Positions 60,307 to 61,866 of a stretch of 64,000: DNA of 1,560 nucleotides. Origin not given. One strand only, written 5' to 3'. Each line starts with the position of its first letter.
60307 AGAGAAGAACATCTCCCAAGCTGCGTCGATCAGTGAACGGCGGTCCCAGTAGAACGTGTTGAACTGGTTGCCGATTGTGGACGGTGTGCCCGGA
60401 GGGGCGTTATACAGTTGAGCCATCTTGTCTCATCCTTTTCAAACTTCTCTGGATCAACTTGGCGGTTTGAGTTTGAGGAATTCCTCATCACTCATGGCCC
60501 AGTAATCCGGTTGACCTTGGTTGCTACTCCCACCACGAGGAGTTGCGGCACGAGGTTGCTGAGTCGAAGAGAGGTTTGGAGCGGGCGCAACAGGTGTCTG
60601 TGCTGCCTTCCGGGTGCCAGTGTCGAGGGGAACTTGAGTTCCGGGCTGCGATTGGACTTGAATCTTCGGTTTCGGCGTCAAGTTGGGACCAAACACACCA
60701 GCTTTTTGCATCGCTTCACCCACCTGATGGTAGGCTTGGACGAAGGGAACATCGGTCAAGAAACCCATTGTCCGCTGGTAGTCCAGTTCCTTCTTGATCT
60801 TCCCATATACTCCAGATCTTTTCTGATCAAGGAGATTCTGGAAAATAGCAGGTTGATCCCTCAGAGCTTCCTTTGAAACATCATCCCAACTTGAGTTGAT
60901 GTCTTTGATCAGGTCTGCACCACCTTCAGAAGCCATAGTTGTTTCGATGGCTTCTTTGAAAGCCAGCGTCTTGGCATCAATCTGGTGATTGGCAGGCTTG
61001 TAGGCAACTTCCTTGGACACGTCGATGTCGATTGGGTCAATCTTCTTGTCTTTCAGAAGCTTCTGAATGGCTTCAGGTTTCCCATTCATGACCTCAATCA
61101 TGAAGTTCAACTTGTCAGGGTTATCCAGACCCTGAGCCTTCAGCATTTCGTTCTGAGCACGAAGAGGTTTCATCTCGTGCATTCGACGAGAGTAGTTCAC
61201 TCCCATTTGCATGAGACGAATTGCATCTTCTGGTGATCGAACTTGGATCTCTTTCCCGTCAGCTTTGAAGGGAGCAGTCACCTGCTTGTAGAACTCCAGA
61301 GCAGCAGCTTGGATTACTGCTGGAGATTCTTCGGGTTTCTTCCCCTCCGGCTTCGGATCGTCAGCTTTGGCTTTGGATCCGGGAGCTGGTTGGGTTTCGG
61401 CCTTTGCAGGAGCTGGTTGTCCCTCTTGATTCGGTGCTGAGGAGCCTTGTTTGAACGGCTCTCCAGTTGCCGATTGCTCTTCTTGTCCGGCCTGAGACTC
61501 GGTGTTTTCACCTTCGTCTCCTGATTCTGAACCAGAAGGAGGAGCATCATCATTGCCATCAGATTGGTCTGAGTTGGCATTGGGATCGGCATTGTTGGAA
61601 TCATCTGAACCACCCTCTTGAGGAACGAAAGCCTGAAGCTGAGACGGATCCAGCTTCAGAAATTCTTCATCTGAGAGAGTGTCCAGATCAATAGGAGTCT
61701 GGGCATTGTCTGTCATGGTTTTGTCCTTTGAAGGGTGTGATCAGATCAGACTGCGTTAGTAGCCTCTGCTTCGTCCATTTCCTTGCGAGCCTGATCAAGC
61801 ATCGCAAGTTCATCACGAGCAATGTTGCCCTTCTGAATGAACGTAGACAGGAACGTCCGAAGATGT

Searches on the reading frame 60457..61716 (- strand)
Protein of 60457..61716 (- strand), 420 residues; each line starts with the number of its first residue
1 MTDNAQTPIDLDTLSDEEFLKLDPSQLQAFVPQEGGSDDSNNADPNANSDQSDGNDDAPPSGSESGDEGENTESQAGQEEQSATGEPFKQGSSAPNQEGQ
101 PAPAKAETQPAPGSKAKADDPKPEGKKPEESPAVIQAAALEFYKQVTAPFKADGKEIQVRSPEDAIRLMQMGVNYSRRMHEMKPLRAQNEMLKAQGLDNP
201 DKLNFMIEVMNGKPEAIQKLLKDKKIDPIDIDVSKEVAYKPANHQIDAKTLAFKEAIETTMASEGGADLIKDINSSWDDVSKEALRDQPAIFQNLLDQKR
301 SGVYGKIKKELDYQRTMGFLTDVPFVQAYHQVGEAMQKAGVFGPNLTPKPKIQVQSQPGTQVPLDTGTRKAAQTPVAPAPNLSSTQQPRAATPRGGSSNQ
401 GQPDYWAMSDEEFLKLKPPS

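Call 39: search_dna_similar(query=window:60457-61716:-, collection=phages, mode=protein, max_rows=25)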
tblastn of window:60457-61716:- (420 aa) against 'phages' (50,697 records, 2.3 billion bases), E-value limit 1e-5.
Records with a match: 468; places in all: 468; records where one place covers at least 80% of the query: 19.
Best place of each record, by identity: <60% 468.
By first word of the organism name: Vibrio 107; Pseudomonas 101; Escherichia 68; Klebsiella 29; Erwinia 21; Achromobacter 17; Rhizobium 16; Pectobacterium 14; Salmonella 11; Stenotrophomonas 10; and 22 more.
By host as written in the record: - 80; Pseudomonas aeruginosa 39; Escherichia coli 28; Vibrio breoganii 15; Klebsiella pneumoniae 14; Achromobacter xylosoxidans I2BC 12; Pseudomonas aeruginosa ATCC 27853 12; Pseudomonas aeruginosa PAO1 11; and 123 more.
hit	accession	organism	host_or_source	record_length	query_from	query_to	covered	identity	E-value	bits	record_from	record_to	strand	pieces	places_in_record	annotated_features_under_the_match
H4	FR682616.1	Roseovarius sp. 217 phage 1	Roseovarius sp. 217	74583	5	419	99%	39.6%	6e-62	222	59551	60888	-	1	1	N5 gp57-like protein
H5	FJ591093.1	Silicibacter phage DSS3phi2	Ruegeria pomeroyi (strain DSS3)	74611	6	419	99%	39.5%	2e-64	229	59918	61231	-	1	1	N4 gp57-like protein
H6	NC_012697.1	Silicibacter phage DSS3phi2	Ruegeria pomeroyi DSS-3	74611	6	419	99%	39.5%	2e-64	229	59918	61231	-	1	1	tail length tape measure protein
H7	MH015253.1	Ruegeria phage vB_RpoP-V21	Ruegeria pomeroyi DSS-3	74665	6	419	99%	39.5%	2e-64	229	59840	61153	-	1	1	hypothetical protein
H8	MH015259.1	Ruegeria phage vB_RpoP-V17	Ruegeria pomeroyi DSS-3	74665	6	419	99%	39.5%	2e-64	229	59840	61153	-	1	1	hypothetical protein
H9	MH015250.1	Ruegeria phage vB_RpoP-V12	Ruegeria pomeroyi DSS-3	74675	6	419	99%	39.5%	2e-64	229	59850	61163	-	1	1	hypothetical protein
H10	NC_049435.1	Ruegeria phage vB_RpoP-V12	Ruegeria pomeroyi DSS-3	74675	6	419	99%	39.5%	2e-64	229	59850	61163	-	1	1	tail length tape measure protein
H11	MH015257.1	Ruegeria phage vB_RpoP-V14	Ruegeria pomeroyi DSS-3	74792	6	419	99%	39.5%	2e-64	229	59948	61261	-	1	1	hypothetical protein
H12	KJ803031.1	Dinoroseobacter phage vBDshPR2C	Dinoroseobacter shibae DFL12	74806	9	419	98%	39.0%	1e-67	238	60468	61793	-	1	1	hypothetical protein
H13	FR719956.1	Roseovarius Plymouth podovirus 1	Roseovarius nubinhibens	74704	5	419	99%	38.5%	2e-62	223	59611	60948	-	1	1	N4 gp57-like protein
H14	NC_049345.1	Roseovarius Plymouth podovirus 1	Roseovarius nubinhibens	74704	5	419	99%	38.5%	2e-62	223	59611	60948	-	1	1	tail length tape measure protein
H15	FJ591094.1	Sulfitobacter phage EE36phi1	Sulfitobacter sp. EE36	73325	6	419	99%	38.5%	4e-61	219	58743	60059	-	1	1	N4 gp57-like protein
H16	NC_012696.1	Sulfitobacter phage EE36phi1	Sulfitobacter sp. EE-36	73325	6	419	99%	38.5%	4e-61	219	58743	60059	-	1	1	tail length tape measure protein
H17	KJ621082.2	Dinoroseobacter phage DFL12phi1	Dinoroseobacter shibae DFL12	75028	9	419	98%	38.6%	5e-67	237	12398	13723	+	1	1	hypothetical protein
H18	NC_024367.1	Dinoroseobacter phage DFL12phi1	Dinoroseobacter shibae DFL12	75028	9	419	98%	38.6%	5e-67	237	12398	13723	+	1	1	tail length tape measure protein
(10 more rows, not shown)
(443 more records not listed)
